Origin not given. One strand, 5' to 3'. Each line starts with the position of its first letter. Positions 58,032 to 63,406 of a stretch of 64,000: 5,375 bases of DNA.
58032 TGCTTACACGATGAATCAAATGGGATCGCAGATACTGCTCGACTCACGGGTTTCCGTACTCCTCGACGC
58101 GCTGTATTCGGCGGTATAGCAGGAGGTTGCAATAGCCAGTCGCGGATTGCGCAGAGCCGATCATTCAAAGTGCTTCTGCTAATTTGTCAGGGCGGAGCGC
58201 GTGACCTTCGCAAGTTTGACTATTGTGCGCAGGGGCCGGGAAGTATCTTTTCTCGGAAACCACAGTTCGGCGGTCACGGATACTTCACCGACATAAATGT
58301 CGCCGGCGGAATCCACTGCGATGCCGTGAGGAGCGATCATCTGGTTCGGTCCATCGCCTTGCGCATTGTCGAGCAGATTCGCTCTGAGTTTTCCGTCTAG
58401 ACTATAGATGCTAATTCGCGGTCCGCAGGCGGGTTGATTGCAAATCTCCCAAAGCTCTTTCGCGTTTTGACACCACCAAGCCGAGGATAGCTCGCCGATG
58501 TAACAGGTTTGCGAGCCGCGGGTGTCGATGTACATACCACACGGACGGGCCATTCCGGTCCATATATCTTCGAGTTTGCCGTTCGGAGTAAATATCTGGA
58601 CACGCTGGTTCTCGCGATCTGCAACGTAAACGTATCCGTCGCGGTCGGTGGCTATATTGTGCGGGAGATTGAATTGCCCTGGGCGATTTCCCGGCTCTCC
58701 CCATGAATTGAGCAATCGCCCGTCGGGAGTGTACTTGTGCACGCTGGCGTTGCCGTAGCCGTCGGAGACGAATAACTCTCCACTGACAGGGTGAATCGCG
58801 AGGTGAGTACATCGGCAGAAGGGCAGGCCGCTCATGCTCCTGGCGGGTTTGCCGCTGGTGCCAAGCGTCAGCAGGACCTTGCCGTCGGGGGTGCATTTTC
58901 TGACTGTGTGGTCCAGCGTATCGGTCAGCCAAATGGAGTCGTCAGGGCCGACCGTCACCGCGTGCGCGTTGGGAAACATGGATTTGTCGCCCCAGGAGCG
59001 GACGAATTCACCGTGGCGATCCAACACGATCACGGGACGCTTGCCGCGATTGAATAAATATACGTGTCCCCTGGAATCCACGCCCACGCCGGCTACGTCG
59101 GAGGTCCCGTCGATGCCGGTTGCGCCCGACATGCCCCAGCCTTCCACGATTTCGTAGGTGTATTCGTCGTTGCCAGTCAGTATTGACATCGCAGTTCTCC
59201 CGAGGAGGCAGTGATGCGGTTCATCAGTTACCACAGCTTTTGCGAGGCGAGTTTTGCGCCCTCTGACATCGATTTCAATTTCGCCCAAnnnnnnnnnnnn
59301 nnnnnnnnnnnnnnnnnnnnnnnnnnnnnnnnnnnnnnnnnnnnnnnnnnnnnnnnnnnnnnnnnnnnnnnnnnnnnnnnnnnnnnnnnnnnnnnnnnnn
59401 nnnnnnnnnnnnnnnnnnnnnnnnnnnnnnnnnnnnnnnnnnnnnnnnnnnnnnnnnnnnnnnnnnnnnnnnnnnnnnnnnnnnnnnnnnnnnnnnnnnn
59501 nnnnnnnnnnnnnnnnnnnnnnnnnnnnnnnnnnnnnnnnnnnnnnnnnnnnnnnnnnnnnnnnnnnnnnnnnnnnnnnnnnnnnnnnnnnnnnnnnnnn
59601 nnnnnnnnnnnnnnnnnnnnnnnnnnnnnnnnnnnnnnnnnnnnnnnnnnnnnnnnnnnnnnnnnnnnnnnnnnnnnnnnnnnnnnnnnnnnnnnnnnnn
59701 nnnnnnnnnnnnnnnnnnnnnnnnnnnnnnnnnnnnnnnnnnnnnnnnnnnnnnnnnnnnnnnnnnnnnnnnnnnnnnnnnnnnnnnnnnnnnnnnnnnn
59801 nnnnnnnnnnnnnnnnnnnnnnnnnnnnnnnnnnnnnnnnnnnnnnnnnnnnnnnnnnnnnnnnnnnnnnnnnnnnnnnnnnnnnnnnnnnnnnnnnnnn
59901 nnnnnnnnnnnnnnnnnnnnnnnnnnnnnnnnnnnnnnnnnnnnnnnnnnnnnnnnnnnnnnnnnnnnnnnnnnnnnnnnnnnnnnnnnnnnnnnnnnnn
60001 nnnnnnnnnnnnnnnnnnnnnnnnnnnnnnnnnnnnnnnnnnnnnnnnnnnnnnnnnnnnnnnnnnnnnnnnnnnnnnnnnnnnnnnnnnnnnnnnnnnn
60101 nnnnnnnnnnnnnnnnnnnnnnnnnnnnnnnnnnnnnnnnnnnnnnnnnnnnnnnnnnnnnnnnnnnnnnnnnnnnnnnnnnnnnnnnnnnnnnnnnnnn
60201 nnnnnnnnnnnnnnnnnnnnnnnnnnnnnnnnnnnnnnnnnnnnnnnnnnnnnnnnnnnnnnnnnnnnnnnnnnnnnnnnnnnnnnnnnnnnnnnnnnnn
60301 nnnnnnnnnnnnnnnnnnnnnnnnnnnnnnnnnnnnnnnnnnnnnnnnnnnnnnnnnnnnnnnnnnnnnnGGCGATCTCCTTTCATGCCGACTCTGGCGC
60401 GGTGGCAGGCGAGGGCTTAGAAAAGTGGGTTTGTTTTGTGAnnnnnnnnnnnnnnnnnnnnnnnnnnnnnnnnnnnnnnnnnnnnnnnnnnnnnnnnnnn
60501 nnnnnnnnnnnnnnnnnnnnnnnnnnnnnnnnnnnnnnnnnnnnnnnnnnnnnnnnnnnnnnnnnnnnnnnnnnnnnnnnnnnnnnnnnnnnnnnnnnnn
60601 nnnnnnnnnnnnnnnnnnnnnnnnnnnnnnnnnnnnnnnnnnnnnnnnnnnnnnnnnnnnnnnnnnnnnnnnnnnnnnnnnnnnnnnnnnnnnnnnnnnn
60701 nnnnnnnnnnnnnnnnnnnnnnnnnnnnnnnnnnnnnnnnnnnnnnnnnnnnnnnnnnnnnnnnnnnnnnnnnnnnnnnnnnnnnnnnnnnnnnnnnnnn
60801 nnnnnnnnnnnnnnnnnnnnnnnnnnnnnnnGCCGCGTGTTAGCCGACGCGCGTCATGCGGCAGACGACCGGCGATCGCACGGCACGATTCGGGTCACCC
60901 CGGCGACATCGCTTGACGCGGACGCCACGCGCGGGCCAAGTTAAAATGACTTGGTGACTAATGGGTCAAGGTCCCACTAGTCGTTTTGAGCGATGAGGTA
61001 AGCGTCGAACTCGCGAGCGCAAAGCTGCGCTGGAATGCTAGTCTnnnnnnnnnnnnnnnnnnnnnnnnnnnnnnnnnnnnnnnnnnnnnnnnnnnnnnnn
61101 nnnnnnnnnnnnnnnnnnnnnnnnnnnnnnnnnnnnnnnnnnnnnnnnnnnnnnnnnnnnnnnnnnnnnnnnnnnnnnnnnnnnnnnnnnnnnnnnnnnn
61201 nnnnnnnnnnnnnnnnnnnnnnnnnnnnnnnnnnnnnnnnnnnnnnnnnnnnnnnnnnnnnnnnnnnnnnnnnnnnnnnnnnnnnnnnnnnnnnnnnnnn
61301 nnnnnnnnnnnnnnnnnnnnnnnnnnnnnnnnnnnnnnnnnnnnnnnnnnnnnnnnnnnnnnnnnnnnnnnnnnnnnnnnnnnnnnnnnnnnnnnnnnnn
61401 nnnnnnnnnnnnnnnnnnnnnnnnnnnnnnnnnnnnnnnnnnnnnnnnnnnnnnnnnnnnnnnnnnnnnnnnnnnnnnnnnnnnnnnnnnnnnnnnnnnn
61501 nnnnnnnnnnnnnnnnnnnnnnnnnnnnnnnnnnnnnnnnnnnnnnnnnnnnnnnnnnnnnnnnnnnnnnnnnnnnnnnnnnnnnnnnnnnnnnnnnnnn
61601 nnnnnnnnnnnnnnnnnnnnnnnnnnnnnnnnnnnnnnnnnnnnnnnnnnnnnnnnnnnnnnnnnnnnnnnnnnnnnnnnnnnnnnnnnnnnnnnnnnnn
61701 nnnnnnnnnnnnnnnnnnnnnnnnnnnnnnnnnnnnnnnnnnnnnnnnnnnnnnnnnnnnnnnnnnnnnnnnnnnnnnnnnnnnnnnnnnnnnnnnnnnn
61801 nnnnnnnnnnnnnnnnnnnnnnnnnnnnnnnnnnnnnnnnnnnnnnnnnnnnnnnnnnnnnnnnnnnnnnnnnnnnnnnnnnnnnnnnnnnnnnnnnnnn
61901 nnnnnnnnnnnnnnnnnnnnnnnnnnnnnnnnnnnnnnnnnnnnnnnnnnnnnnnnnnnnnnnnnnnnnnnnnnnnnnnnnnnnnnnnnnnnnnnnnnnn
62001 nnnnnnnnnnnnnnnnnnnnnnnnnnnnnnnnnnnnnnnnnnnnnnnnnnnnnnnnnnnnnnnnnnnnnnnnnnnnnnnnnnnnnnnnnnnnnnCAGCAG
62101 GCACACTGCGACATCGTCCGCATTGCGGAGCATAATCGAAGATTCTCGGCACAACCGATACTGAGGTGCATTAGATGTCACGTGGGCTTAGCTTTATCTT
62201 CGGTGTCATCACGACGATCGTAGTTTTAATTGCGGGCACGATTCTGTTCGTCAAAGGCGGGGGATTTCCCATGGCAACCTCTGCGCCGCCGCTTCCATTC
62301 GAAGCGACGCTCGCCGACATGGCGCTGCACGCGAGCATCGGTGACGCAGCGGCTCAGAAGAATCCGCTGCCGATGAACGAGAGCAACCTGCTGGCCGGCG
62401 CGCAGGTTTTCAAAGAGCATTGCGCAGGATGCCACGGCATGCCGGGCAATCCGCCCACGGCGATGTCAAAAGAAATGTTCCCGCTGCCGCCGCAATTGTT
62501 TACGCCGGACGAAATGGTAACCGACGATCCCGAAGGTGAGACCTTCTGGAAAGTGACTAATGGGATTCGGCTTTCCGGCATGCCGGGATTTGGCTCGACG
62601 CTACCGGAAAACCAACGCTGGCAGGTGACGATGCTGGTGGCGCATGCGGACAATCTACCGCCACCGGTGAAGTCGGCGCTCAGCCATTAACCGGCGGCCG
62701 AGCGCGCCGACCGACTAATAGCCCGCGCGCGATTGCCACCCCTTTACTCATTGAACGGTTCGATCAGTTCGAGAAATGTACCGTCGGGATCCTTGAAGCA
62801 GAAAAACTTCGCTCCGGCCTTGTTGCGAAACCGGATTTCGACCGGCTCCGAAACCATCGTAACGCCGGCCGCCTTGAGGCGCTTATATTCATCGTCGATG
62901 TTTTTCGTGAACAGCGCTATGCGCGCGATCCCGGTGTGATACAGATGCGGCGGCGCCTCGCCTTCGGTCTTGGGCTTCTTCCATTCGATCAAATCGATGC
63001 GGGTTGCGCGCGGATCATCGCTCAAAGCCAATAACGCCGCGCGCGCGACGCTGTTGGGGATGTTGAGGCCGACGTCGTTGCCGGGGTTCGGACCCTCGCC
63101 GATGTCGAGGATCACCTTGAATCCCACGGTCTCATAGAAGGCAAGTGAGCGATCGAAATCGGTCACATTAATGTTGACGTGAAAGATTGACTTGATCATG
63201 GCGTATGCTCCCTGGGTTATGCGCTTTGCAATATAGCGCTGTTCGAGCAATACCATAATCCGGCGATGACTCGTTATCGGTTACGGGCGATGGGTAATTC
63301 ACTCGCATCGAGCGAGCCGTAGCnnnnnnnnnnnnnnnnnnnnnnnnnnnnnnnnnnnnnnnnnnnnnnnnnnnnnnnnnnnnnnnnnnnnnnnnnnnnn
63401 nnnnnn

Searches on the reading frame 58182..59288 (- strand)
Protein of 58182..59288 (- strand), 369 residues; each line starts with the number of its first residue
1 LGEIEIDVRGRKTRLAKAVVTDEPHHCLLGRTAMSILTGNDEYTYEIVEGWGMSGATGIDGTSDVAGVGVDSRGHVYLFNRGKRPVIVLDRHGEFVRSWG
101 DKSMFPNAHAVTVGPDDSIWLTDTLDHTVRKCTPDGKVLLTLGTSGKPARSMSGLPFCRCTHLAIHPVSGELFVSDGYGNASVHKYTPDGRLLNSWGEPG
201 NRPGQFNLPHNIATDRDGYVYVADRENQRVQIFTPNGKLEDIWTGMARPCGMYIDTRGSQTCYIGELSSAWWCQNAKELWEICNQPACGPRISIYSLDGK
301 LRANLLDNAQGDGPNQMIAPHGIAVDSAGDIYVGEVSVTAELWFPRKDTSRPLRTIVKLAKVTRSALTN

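Call 47: search_protein_families(library=pfam, proteins=[window:58182-59288:-])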
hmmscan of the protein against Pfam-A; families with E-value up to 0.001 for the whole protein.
window:58182-59288:- (369 aa): 5 families
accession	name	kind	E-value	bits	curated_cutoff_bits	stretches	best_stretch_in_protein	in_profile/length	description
PF01436.27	NHL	-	5.6e-20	70.8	20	1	206-233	1-28/28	NHL repeat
PF25021.1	TEN_NHL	-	7.1e-08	32.2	27.1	0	108-177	33-91/357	Teneurin NHL domain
PF06739.17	SBBP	-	5.3e-07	29.9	20.5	0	319-334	14-29/38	Beta-propeller repeat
PF24684.1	Vgb_lyase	-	1e-05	25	50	0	110-138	59-87/290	Virginiamycin B lyase family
PF08450.18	SGL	-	1.4e-05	25.3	26.3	0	211-244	188-221/246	SMP-30/Gluconolactonase/LRE-like region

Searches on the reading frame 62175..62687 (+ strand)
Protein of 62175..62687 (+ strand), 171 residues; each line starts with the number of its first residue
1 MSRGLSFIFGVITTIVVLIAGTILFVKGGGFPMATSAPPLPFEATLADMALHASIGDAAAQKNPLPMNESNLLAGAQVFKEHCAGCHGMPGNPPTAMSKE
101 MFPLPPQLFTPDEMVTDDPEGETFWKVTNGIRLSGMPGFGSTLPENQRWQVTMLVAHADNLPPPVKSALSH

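Call 55: search_protein_families(library=pfam, proteins=[window:62175-62687:+])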
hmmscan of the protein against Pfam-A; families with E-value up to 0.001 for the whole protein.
window:62175-62687:+ (171 aa): 2 families
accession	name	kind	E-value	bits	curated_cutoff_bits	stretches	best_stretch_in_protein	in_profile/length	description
PF13442.11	Cytochrome_CBB3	-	5.9e-11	43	27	1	72-151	3-64/68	Cytochrome C oxidase, cbb3-type, subunit III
PF00034.26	Cytochrom_C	-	1.2e-05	27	21.3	1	74-152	3-83/90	Cytochrome c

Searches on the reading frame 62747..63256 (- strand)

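Call 55: search_protein_families(library=pfam, proteins=[window:62747-63256:-])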
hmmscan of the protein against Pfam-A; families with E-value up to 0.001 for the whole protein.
window:62747-63256:- (170 aa): 3 families
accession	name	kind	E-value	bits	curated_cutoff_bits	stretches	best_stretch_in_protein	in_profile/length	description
PF00903.31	Glyoxalase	-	1.9e-14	54.6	20.6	1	24-164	2-121/121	Glyoxalase/Bleomycin resistance protein/Dioxygenase superfamily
PF13669.12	Glyoxalase_4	-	9.7e-08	32.7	27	1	26-142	2-101/109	Glyoxalase/Bleomycin resistance protein/Dioxygenase superfamily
PF22677.2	Ble-like_N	-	1.2e-05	25.4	24.5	1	24-49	2-28/41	Bleomycin resistance protein-like N-terminal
